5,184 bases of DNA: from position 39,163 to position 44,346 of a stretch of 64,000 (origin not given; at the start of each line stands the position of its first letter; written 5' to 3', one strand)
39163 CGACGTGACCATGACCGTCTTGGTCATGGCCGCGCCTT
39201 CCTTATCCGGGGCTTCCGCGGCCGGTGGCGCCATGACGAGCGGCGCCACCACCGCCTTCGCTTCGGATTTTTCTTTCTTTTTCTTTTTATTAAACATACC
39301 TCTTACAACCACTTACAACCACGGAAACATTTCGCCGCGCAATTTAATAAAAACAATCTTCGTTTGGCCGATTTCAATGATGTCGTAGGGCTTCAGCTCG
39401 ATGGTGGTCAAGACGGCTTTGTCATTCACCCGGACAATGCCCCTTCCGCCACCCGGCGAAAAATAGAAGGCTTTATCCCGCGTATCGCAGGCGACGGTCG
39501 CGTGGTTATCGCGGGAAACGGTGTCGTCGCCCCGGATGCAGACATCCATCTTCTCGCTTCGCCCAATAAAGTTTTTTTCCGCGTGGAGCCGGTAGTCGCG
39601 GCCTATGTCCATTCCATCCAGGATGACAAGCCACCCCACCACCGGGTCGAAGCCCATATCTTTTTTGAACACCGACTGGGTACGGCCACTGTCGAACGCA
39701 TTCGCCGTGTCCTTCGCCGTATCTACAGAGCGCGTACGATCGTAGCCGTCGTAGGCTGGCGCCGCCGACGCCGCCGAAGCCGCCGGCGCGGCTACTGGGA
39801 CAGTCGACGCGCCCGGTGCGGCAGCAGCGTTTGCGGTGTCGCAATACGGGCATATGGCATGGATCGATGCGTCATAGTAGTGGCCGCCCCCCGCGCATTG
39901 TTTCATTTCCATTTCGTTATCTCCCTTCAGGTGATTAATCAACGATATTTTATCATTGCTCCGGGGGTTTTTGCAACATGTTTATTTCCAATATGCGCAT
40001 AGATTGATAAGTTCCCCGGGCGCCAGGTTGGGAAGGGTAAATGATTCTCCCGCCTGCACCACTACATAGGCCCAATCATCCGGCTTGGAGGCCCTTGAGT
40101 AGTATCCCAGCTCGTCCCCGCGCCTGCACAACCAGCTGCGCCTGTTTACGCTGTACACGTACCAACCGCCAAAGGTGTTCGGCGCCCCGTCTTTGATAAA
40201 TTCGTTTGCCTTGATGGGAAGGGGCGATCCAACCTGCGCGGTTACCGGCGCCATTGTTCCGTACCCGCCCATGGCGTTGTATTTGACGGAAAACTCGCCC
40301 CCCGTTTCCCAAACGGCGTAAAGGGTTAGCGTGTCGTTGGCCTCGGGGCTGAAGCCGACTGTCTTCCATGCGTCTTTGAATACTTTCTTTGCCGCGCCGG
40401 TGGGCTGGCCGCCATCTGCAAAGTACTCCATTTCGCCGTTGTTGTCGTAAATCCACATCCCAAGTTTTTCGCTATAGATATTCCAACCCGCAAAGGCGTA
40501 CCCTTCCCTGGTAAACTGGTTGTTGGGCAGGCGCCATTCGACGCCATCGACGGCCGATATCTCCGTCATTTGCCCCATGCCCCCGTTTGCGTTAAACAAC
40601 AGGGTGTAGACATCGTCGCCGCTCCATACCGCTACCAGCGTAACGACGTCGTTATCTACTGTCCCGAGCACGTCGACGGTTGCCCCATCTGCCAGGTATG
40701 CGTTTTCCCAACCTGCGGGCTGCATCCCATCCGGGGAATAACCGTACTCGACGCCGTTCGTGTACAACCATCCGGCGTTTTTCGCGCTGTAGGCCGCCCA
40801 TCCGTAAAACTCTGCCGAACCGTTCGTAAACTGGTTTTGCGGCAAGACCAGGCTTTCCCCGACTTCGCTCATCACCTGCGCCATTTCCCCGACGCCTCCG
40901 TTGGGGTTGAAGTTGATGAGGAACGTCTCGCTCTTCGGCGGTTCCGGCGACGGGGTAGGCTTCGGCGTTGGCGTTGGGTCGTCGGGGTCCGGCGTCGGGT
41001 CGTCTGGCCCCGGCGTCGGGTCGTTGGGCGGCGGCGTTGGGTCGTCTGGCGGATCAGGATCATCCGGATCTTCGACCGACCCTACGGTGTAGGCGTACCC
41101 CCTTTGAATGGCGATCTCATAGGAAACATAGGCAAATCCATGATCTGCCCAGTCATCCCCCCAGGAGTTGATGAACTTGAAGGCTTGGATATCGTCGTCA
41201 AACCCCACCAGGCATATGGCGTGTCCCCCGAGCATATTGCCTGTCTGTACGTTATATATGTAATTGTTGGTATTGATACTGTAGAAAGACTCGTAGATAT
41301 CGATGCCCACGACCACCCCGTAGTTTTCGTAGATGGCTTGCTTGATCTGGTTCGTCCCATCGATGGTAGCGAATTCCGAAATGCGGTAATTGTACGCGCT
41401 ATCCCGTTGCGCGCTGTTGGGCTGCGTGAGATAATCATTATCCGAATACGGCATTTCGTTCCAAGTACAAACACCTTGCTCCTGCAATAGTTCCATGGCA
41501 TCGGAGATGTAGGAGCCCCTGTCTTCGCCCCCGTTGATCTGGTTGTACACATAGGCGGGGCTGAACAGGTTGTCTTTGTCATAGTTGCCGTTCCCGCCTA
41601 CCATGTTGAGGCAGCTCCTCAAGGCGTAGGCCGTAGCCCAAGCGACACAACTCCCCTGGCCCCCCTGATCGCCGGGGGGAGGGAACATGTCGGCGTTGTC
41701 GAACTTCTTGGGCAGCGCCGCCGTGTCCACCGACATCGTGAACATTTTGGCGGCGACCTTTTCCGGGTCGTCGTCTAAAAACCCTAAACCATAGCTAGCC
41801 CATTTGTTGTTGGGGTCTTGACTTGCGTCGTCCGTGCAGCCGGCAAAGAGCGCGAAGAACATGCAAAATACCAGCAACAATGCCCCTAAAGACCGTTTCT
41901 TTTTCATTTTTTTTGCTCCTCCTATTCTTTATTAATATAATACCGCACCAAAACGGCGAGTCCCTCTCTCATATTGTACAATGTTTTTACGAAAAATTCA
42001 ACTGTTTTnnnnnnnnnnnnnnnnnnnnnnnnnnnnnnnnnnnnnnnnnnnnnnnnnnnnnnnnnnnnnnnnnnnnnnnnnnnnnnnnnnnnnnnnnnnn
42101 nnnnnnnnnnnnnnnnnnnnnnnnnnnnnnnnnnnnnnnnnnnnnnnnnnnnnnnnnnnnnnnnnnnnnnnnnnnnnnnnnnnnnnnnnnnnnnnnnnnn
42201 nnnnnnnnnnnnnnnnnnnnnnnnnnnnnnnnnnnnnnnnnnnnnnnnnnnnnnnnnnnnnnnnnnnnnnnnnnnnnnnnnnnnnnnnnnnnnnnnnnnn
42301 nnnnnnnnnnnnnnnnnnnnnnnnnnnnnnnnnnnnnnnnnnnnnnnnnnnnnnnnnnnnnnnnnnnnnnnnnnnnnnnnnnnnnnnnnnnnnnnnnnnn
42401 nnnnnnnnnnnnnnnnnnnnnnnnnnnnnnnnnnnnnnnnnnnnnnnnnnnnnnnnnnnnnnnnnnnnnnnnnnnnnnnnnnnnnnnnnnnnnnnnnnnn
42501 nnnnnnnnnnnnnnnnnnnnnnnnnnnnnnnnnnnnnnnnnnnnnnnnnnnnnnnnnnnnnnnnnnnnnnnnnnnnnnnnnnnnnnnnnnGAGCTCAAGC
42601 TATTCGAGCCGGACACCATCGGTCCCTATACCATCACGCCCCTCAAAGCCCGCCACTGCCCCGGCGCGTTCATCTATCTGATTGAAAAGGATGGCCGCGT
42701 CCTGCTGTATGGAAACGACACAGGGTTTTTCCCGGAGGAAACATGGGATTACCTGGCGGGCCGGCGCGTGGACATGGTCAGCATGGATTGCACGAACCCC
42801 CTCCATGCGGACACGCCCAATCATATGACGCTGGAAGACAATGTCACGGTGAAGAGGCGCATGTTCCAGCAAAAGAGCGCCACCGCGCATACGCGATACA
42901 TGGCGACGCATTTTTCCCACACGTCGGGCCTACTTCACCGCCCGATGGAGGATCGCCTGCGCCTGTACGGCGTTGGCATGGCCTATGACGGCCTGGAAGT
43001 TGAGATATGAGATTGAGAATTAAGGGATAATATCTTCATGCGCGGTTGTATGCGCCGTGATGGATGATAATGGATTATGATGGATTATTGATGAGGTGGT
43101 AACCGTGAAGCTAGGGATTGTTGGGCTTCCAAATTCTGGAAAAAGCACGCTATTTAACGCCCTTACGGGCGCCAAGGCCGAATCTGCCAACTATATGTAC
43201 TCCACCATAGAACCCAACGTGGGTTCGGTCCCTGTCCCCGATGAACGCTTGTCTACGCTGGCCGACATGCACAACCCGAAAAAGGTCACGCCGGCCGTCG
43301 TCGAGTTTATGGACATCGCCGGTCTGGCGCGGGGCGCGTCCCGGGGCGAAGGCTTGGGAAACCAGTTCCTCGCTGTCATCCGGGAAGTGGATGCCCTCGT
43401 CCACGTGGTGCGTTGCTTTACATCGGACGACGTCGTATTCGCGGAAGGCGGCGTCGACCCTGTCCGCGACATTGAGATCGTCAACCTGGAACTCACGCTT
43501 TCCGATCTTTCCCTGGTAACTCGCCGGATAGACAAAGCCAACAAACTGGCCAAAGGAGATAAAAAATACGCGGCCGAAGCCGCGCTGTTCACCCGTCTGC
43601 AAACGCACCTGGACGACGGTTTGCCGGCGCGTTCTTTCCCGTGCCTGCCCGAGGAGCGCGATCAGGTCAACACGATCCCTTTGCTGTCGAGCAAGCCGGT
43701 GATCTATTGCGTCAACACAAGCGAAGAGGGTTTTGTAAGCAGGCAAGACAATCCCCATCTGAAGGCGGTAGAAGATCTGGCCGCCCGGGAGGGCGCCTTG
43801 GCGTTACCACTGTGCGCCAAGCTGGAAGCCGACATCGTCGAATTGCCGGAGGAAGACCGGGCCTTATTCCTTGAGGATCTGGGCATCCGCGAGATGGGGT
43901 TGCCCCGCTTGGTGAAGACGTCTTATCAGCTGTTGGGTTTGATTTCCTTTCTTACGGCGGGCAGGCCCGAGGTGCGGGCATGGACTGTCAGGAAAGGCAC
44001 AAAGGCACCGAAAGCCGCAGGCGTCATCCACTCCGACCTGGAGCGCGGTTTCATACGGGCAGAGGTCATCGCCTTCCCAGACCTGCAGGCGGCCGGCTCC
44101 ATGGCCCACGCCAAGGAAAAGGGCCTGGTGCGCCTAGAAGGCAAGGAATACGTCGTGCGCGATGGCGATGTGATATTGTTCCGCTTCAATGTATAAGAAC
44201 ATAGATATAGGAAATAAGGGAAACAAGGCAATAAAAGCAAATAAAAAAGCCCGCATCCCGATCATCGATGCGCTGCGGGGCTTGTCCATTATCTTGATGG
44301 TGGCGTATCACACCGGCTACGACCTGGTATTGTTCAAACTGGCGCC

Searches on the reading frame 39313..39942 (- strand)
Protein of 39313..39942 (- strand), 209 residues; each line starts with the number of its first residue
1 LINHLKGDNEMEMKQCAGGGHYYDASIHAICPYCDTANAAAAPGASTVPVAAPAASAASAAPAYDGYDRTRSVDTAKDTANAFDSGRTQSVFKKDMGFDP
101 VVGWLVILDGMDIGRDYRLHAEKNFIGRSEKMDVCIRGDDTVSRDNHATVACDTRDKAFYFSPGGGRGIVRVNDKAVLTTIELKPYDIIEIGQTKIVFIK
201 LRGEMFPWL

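Call 7: search_protein_families(library=pfam, proteins=[window:39313-39942:-], max_evalue=0.001)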
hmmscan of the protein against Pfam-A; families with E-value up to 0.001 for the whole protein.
window:39313-39942:- (209 aa): 2 families
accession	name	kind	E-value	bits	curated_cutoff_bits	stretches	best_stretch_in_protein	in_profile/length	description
PF16697.10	Yop-YscD_cpl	-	1.5e-07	32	33.2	1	107-198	2-90/94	Inner membrane component of T3SS, cytoplasmic domain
PF00498.31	FHA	-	6.3e-05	23.8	20.7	1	126-192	3-67/67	FHA domain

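Call 21: search_protein_families(library=padloc, proteins=[window:39313-39942:-], max_evalue=0.01)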
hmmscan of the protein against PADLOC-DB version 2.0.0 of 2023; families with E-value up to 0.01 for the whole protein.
window:39313-39942:- (209 aa): 0 families

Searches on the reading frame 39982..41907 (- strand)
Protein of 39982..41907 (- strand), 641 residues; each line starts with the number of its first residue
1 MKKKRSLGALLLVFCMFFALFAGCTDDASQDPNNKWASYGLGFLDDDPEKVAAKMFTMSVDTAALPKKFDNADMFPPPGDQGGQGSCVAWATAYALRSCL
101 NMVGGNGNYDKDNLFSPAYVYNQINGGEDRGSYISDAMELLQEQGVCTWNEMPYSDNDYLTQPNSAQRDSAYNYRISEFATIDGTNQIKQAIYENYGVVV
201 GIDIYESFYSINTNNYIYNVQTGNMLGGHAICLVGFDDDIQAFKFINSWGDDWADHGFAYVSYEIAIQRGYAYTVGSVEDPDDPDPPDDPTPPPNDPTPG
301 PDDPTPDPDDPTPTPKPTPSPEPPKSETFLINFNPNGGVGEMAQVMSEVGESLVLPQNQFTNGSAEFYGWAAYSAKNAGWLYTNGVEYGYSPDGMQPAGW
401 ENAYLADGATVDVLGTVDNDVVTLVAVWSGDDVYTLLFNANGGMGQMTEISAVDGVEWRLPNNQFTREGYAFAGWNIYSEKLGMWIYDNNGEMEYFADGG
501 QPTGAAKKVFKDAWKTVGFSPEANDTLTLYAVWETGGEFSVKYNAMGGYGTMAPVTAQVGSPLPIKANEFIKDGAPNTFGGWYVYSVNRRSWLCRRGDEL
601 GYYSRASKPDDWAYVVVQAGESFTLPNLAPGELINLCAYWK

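Call 7: search_protein_families(library=pfam, proteins=[window:39982-41907:-], max_evalue=0.001)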
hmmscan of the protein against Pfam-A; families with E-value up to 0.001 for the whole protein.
window:39982-41907:- (641 aa): 2 families
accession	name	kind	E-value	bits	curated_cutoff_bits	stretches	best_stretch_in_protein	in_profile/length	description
PF00112.29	Peptidase_C1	-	1.9e-16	61.3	20.7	1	66-264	2-205/220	Papain family cysteine protease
PF09479.16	Flg_new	-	2.5e-10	40.7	27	1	434-479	1-42/65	Listeria-Bacteroides repeat domain (List_Bact_rpt)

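Call 21: search_protein_families(library=padloc, proteins=[window:39982-41907:-], max_evalue=0.01)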
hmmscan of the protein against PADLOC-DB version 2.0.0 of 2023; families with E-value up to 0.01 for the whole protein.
window:39982-41907:- (641 aa): 0 families

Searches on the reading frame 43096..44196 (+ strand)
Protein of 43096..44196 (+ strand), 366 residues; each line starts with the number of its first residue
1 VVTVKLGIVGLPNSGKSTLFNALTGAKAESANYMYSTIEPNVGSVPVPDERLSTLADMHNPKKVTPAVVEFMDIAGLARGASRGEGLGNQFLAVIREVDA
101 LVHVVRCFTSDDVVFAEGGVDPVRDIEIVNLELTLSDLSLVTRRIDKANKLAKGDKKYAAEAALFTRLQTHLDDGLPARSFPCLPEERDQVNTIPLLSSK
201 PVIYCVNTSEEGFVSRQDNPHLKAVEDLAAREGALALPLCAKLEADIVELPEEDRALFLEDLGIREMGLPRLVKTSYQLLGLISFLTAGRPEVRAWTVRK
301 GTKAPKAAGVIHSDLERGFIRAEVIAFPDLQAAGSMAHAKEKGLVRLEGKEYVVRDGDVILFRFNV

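Call 7: search_protein_families(library=pfam, proteins=[window:43096-44196:+], max_evalue=0.001)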
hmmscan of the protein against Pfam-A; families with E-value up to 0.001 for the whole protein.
window:43096-44196:+ (366 aa): 3 families
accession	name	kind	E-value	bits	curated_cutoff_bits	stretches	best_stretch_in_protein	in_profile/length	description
PF06071.19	YchF-GTPase_C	-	1.2e-37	128.4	27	1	282-365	1-84/84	Protein of unknown function (DUF933)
PF01926.29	MMR_HSR1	-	1.8e-19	70.4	21.9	1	6-108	2-85/113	50S ribosome-binding GTPase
PF02421.24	FeoB_N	-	1.4e-08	34.8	27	1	6-50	3-47/156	Ferrous iron transport protein B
